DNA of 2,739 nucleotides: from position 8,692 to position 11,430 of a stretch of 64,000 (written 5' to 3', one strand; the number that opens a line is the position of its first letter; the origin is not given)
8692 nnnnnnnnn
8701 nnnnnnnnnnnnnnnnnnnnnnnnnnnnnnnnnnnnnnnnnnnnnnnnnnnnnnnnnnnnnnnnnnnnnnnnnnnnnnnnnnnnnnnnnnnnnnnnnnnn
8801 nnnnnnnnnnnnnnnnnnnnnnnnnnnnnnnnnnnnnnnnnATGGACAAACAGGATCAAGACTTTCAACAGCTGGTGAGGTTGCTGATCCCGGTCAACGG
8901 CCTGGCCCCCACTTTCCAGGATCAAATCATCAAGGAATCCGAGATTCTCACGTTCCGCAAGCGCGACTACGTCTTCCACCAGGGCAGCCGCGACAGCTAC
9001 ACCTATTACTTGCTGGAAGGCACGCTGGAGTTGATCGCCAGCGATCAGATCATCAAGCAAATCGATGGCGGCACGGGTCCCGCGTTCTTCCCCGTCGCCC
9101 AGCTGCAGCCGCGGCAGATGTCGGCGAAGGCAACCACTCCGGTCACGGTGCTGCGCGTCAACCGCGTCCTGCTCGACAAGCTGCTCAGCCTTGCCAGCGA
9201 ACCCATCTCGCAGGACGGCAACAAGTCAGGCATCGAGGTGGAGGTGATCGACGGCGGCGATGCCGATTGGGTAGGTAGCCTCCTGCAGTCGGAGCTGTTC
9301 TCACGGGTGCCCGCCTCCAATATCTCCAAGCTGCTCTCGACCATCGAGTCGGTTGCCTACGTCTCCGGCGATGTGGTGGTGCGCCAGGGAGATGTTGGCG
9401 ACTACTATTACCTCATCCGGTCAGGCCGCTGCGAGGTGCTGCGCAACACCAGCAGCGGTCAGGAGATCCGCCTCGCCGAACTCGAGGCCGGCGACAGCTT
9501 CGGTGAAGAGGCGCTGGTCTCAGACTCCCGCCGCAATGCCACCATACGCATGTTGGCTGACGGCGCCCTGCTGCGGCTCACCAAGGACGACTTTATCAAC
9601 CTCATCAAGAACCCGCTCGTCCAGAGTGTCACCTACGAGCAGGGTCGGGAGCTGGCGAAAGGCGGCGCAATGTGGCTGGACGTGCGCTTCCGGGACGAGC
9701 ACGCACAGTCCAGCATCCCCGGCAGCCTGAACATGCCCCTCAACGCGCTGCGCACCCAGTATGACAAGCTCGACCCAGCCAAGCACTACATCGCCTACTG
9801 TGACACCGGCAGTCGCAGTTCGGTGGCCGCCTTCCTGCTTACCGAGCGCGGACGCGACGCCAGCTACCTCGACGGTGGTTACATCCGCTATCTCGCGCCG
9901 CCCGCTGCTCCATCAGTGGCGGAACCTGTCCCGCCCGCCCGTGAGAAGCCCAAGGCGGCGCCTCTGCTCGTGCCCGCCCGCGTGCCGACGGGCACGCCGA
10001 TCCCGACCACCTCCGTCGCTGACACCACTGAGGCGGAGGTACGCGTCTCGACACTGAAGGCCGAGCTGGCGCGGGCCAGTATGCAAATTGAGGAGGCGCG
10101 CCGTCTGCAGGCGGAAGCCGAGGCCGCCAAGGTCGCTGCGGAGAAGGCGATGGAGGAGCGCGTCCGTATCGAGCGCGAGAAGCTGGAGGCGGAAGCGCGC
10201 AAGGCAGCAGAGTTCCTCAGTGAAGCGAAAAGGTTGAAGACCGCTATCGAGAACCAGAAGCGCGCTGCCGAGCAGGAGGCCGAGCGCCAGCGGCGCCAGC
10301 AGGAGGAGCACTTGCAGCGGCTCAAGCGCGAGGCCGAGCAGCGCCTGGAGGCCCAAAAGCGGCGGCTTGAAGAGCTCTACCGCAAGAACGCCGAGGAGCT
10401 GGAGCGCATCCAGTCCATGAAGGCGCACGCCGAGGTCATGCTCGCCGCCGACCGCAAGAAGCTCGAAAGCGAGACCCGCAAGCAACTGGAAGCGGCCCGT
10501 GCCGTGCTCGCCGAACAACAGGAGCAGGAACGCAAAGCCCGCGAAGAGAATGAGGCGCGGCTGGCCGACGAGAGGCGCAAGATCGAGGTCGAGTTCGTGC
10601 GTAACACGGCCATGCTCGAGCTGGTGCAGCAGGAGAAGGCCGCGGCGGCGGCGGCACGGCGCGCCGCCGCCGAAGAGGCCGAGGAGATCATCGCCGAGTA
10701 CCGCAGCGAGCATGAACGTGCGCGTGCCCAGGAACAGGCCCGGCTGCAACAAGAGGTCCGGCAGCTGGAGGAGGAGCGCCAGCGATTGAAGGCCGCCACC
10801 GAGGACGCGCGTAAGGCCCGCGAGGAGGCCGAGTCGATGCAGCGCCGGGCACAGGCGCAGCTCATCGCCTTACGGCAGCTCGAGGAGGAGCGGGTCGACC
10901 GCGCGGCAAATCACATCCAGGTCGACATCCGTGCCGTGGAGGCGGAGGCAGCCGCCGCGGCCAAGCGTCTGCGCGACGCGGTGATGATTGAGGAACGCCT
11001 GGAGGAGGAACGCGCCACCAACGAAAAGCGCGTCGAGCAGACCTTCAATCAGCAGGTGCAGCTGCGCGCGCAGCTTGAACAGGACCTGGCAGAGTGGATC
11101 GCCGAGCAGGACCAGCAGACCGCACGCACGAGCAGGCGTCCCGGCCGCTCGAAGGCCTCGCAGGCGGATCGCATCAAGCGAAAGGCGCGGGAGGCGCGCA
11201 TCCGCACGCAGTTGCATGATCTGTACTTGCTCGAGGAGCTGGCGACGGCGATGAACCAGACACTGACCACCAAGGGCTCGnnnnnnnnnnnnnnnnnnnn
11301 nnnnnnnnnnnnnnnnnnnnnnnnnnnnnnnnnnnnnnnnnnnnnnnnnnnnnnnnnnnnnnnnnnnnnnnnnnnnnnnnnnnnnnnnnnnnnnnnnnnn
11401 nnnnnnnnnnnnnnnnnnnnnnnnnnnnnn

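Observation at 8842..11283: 813-aa protein combining two cNMP-binding domains, a catalytic-type rhodanese domain and a roughly 450-aa ER/K-rich helical tail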

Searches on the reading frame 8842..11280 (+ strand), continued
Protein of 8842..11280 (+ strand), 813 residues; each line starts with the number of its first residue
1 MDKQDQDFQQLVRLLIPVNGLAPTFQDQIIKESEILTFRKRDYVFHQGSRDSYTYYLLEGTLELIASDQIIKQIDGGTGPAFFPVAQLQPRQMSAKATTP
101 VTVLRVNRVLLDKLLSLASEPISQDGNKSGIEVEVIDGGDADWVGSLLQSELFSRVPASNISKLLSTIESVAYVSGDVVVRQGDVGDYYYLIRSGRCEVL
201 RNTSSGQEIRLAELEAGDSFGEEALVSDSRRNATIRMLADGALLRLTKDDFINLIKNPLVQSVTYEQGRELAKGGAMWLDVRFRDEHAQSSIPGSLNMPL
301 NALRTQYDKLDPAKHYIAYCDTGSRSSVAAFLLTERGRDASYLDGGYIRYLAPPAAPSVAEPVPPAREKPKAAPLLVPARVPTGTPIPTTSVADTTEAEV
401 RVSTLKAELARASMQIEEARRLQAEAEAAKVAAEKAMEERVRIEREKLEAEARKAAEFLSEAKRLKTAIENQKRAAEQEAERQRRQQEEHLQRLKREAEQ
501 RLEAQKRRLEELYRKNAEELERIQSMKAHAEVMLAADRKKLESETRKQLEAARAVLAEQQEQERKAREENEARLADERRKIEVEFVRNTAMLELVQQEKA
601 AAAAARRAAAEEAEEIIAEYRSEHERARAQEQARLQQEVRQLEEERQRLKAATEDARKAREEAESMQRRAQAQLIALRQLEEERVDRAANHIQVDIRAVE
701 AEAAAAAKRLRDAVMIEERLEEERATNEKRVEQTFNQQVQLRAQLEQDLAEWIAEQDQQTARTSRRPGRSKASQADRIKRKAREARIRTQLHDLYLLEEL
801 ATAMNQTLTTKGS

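Call 70: find_encoding_contigs(protein=P0112, flank=8000, max_places=2)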
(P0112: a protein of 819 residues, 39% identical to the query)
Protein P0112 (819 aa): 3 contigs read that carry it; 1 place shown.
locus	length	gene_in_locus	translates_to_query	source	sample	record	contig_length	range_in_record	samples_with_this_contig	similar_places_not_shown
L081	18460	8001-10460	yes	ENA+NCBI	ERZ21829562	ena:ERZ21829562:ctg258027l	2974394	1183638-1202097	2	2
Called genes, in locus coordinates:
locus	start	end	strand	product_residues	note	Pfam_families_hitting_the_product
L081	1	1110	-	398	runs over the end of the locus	PF08367:M16C_assoc, PF22516:PreP_C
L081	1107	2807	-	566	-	PF00675:Peptidase_M16, PF05193:Peptidase_M16_C, PF08367:M16C_assoc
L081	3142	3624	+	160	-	PF04461:YajQ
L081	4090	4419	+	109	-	PF11743:DUF3301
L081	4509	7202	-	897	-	PF00027:cNMP_binding, PF00581:Rhodanese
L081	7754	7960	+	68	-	PF04325:DUF465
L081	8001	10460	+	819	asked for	PF00027:cNMP_binding, PF00581:Rhodanese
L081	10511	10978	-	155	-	PF07238:PilZ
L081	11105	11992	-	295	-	-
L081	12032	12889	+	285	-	PF00158:Sigma54_activat (faint), PF13401:AAA_22, PF00004:AAA, PF07724:AAA_2, PF07728:AAA_5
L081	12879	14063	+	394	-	PF05762:VWA_CoxE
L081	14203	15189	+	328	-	-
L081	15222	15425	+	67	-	-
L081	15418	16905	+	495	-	PF00474:SSF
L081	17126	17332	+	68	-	-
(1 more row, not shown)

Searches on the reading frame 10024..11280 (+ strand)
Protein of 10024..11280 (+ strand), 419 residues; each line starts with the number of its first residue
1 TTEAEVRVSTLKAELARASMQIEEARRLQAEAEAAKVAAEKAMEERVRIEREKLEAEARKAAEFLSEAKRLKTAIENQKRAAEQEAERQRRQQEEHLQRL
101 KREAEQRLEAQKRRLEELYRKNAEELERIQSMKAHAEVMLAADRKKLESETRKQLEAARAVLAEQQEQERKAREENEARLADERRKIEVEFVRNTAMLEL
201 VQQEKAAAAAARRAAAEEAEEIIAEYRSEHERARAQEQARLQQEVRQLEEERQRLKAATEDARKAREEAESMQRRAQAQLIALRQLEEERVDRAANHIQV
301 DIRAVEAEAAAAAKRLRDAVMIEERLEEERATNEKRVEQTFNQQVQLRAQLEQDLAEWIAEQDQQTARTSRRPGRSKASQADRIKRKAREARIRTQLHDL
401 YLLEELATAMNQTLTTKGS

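Call 27: find_homologous_proteins(query=window:10024-11280:+, max_evalue=0.00001)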
Query window:10024-11280:+ (419 aa): 1 proteins with E <= 0.00001 among 8000 candidates.
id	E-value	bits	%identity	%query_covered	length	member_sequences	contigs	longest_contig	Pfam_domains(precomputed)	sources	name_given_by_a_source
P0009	1.2e-42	165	65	30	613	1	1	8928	PF00581.26,PF00027.36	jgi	-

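Call 31: search_solved_structures(query=window:10024-11280:+, max_evalue=0.1)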
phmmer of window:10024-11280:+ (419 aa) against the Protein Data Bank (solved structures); distinct sequences matched with E-value up to 0.1: 0.
